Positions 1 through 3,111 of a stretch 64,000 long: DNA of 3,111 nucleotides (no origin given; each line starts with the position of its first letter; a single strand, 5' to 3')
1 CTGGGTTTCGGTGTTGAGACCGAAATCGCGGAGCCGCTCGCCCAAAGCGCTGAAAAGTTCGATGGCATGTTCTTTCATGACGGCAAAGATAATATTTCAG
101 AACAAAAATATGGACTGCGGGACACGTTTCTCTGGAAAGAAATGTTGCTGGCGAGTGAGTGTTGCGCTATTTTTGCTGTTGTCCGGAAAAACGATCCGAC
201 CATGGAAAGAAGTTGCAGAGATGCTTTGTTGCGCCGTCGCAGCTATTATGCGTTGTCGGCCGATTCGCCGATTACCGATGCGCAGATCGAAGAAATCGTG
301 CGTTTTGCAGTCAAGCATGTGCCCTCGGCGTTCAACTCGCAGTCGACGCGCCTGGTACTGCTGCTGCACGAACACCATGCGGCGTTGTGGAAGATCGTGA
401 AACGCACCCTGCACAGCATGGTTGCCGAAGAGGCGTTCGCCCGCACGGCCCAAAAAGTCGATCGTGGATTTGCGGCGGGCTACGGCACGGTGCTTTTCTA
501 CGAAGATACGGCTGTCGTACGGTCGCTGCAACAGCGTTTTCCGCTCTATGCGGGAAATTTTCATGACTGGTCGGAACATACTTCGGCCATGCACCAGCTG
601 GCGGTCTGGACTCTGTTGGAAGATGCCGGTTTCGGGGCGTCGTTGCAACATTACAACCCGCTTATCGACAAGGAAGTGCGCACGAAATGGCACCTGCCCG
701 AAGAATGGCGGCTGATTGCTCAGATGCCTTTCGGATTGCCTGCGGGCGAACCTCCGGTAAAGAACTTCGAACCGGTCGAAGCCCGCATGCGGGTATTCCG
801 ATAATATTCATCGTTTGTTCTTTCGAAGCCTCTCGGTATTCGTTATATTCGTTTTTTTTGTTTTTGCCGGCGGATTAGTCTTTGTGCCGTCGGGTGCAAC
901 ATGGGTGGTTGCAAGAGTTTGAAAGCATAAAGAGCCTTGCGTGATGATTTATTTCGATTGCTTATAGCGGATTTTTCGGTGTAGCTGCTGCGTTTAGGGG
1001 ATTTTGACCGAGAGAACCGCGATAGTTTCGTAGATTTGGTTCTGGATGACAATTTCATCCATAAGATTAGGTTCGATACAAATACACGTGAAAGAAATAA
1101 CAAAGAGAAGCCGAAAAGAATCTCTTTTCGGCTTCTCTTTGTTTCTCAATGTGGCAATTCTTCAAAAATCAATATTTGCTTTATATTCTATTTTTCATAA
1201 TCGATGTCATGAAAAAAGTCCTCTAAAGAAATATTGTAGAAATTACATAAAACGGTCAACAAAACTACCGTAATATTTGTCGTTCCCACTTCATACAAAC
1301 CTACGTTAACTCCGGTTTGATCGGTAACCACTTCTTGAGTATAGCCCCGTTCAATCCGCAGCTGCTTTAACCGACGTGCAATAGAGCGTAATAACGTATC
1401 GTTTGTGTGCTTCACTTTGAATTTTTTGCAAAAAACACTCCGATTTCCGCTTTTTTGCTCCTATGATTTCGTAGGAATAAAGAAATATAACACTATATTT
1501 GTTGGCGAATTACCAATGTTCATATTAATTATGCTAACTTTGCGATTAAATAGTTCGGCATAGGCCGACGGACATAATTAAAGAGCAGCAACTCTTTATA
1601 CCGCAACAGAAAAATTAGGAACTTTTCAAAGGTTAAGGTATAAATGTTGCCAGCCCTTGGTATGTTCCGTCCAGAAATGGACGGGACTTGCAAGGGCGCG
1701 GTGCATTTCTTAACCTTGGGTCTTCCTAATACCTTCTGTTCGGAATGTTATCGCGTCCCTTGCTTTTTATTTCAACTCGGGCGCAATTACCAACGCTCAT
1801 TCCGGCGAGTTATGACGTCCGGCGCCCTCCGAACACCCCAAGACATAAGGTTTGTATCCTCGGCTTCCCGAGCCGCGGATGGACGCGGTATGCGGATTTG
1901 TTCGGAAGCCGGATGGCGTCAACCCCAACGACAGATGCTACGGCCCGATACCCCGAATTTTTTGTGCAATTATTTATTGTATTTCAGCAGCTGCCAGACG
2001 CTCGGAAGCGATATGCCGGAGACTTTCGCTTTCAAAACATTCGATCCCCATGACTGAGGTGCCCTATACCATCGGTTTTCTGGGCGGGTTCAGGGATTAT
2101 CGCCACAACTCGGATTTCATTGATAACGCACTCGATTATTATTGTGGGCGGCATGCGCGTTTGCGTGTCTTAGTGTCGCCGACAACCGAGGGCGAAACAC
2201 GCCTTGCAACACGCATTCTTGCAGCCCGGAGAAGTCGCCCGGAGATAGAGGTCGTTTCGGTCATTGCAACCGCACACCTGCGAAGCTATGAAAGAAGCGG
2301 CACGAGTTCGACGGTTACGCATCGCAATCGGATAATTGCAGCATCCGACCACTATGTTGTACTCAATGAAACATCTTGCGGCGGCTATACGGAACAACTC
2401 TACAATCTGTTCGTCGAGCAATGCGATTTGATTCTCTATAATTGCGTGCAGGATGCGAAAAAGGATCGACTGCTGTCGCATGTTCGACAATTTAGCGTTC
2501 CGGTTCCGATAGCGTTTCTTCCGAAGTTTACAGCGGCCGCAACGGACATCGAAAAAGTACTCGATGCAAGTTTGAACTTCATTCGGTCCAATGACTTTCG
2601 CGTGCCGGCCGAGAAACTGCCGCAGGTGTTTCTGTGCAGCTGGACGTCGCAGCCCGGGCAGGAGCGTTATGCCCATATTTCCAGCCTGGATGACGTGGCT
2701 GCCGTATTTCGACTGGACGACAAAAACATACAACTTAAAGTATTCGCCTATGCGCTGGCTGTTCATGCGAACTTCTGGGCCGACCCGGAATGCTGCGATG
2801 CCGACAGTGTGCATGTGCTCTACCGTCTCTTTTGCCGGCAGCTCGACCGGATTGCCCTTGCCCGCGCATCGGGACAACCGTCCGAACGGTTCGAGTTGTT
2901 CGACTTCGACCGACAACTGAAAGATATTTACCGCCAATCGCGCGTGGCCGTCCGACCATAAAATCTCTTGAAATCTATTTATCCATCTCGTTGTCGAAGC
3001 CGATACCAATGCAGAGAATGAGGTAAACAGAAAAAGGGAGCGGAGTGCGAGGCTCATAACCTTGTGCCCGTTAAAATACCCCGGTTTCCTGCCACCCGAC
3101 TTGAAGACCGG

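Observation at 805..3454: AT-rich, gene-poor islet beside tRNA-Gly(GCC): XRE regulator + ORF-free structured region + SLOG-like protein, with no mobility genes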

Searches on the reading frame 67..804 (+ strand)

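Call 6: search_protein_families(library=pfam, proteins=[window:67-804:+], max_evalue=1)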
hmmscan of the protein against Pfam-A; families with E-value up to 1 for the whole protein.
window:67-804:+ (245 aa): 1 family
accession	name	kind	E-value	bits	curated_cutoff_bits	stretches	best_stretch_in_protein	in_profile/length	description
PF00881.29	Nitroreductase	-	5.6e-19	69.4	23.5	1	55-223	2-166/167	Nitroreductase family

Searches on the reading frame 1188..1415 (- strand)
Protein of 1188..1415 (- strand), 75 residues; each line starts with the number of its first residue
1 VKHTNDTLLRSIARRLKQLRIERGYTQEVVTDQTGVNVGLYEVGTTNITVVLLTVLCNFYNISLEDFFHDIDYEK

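Call 6: search_protein_families(library=pfam, proteins=[window:1188-1415:-], max_evalue=1)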
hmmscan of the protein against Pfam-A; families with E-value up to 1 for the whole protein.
window:1188-1415:- (75 aa): 5 families
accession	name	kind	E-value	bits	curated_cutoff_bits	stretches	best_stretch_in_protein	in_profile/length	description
PF01381.28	HTH_3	-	1.6e-05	25.3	23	1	16-67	1-55/55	Helix-turn-helix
PF12844.13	HTH_19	-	0.00033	20.9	30.2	1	14-67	2-58/64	Helix-turn-helix domain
PF13560.12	HTH_31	-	0.0005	20.8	27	1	12-46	2-39/64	Helix-turn-helix domain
PF00157.23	Pou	-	0.028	14.8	27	1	9-39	6-36/72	Pou domain - N-terminal to homeobox domain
PF13443.12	HTH_26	-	0.096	13.4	22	1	15-70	1-60/63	Cro/C1-type HTH DNA-binding domain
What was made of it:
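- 1188..1415 (-): 75-aa XRE/Cro-type HTH regulator, GTG start. Pfam HTH_3 E 1.6e-5 (call 6).
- Checked: XRE gene: 1188-1415(-) matches HTH_3 at E 1.6e-5, 25.3 bits against a cutoff of 23 (call 6).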

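Call 62: search_protein_families(library=padloc, max_evalue=0.01, proteins=[window:1188-1412:-])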
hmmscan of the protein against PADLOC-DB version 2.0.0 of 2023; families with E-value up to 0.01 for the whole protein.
window:1188-1412:- (74 aa): 1 family
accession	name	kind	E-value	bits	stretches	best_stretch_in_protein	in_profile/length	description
PDLC03947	RmrA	-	0.0004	17.3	1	10-71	11-75/383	-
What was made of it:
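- On Known anti-phage defence systems (PADLOC-DB 2.0): The XRE gives a weak RmrA hit at E 4e-4 (call 62).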

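Call 86: search_protein_families(library=phrogs, max_evalue=0.01, proteins=[window:1188-1412:-])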
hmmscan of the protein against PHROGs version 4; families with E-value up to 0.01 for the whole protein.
window:1188-1412:- (74 aa): 4 families
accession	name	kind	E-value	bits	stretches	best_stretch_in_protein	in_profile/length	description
phrog_8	-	transcription regulation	5.7e-06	27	1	4-70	70-139/346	transcriptional regulator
phrog_3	-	transcription regulation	0.00014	22.8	1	10-71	88-150/430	transcriptional repressor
phrog_4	-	transcription regulation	0.002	18.2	1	10-71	136-196/400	transcriptional repressor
phrog_5823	-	transcription regulation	0.0079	16.4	1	9-45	5-44/404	transcriptional regulator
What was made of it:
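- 1188..1415 (-): PHROG regulator families match (call 86).
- Checked: PHROG transcriptional-regulator families match at 5.7e-6 (call 86).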

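Call 91: find_homologous_proteins(query=window:1188-1412:-, max_evalue=0.00001)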
Query window:1188-1412:- (74 aa): 64 proteins with E <= 0.00001 among 64 candidates.
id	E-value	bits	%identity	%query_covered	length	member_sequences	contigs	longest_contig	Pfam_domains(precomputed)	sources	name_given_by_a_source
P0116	2.8e-41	156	100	100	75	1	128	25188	PF01381.29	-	-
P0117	2.8e-41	156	100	100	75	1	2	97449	PF01381.29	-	-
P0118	5.4e-41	155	99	100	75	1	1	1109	-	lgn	-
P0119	1.6e-40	153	99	100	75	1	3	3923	PF01381.29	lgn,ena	-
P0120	2.8e-35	137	88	100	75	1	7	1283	PF01381.29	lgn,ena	-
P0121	9.0e-35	135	86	100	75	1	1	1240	PF01381.29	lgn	-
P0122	9.1e-35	135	88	100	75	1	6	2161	-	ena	-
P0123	1.1e-34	135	86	100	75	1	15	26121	PF01381.29,PF13560.13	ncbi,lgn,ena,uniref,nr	ncbi:MAG: helix-turn-helix domain-containing protein [Alistipes onderdonkii]|uniref:helix-turn-helix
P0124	2.1e-34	134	85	100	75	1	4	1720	-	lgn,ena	-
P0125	2.7e-34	134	84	100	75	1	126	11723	PF01381.29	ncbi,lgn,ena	-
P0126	3.8e-34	133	82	100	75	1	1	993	PF01381.29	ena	-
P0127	1.2e-33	132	81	100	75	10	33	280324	-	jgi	jgi:transcriptional regulator with XRE-family HTH domain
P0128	1.5e-33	131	81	100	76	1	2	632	-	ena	-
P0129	2.7e-33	130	82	100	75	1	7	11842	-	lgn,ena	-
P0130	3.7e-33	130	82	100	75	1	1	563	-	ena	-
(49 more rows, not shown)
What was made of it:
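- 1188..1415 (-): There are 64 Alistipes homologues (call 91).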

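Call 92: find_encoding_contigs(protein=P0127, flank=5000, max_places=3)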
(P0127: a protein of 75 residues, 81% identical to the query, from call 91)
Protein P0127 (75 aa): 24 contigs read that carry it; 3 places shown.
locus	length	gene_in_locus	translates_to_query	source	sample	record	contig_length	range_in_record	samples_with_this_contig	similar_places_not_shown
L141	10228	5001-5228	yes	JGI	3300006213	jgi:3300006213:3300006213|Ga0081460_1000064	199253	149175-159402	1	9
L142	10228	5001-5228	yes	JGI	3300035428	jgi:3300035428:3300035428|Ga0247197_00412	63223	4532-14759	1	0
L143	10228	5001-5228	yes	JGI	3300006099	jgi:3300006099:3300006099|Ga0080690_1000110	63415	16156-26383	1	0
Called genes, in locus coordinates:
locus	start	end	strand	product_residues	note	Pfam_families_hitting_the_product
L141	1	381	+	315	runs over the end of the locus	PF01699:Na_Ca_ex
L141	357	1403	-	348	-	PF00730:HhH-GPD, PF00633:HHH (faint), PF14815:NUDIX_4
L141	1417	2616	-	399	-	PF09594:GT87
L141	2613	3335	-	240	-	PF00535:Glycos_transf_2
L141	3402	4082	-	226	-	PF08713:DNA_alkylation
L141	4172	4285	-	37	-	-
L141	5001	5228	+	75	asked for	-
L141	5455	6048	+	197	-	PF10543:ORF6N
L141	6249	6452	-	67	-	-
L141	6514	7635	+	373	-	-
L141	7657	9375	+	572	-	-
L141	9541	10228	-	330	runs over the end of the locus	PF05067:Mn_catalase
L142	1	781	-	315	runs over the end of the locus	PF01699:Na_Ca_ex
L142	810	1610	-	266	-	PF02535:Zip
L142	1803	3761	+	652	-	PF11412:DsbD_N (faint), PF02683:DsbD_TM, PF13098:Thioredoxin_2, PF13899:Thioredoxin_7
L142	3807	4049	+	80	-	-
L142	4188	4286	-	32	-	-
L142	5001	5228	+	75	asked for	-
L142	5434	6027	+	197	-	PF10543:ORF6N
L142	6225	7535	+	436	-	PF17293:Arm-DNA-bind_5, PF13102:Phage_int_SAM_5, PF00589:Phage_integrase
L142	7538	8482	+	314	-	-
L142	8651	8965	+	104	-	PF12964:DUF3853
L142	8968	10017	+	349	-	PF13481:AAA_25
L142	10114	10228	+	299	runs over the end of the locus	PF01807:Zn_ribbon_DnaG (faint), PF13155:Toprim_2, PF13362:Toprim_3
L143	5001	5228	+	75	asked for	-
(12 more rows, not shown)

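Call 93: find_encoding_contigs(protein=P0125, flank=5000, max_places=3)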
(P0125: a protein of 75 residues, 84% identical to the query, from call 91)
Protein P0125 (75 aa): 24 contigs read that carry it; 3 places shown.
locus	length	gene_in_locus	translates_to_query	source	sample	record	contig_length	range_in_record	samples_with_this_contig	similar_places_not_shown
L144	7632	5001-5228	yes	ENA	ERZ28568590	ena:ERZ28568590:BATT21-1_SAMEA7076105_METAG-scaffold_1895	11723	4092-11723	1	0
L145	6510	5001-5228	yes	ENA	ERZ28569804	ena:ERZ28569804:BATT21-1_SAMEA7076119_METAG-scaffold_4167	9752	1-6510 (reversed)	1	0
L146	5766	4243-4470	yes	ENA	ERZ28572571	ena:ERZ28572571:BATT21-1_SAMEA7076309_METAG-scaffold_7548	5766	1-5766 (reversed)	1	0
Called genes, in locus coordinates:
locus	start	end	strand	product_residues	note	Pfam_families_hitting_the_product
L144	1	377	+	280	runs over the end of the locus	-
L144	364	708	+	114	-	PF27806:HxsD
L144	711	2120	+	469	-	PF04055:Radical_SAM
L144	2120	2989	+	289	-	PF04055:Radical_SAM, PF13353:Fer4_12 (weak)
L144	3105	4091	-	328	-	-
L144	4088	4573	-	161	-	-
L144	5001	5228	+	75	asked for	PF01381:HTH_3 (faint)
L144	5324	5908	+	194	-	PF10543:ORF6N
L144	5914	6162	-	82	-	-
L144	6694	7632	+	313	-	?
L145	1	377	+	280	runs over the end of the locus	-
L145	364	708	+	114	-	PF27806:HxsD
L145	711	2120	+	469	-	PF04055:Radical_SAM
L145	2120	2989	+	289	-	PF04055:Radical_SAM, PF13353:Fer4_12 (weak)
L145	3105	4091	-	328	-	-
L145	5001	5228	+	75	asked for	PF01381:HTH_3 (faint)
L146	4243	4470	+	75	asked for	PF01381:HTH_3 (faint)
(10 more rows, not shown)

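Call 94: find_encoding_contigs(protein=P0123, flank=5000, max_places=3)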
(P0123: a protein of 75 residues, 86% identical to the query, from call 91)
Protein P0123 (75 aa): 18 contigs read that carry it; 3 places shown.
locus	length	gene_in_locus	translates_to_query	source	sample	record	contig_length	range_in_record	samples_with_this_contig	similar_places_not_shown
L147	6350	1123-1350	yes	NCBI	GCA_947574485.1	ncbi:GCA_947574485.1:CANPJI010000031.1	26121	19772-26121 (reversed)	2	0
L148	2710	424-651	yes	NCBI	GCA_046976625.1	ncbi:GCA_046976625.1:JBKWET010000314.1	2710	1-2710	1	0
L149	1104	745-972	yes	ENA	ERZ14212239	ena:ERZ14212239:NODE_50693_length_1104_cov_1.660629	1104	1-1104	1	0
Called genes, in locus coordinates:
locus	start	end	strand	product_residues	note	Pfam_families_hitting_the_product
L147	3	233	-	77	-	?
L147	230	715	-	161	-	-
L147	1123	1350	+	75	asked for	PF13560:HTH_31 (weak), PF01381:HTH_3 (weak)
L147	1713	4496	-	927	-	PF25788:Ig_Rha78A_N, PF08531:Bac_rhamnosid_N, PF05592:Bac_rhamnosid, PF17389:Bac_rhamnosid6H, PF17390:Bac_rhamnosid_C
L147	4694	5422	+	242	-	-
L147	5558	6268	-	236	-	PF00814:TsaD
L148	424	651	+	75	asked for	PF13560:HTH_31 (weak), PF01381:HTH_3 (weak)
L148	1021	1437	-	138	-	PF17390:Bac_rhamnosid_C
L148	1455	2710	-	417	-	PF05592:Bac_rhamnosid, PF17389:Bac_rhamnosid6H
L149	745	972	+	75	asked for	PF13560:HTH_31 (weak), PF01381:HTH_3 (weak)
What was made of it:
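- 1188..1415 (-): They are followed by ORF6N in 6 of 9 loci and by an integrase in one (L142) (calls 92-94).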

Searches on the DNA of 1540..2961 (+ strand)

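Call 20: search_dna_similar(query=window:1540-2050:+, collection=plasmids, mode=distant)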
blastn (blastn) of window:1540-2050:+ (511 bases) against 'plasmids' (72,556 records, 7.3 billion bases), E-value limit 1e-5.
No match.
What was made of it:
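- Tried and rejected: A distant blastn of 1540-2050 against the plasmid collection found no match (call 20).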

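Call 77: search_rna_families(sources=[L003, L062, L025, L036], threshold=evalue, max_evalue=0.1)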
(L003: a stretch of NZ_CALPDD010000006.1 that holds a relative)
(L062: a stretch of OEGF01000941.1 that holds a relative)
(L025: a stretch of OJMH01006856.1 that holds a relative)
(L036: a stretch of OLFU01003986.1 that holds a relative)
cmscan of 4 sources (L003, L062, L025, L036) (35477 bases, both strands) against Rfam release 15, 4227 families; matches with E-value up to 0.1: 0.
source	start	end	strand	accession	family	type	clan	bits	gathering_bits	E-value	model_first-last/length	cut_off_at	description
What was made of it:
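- On Any Rfam 15 family: Four loci holding 7 copies gave nothing at E<=0.1 (call 77).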
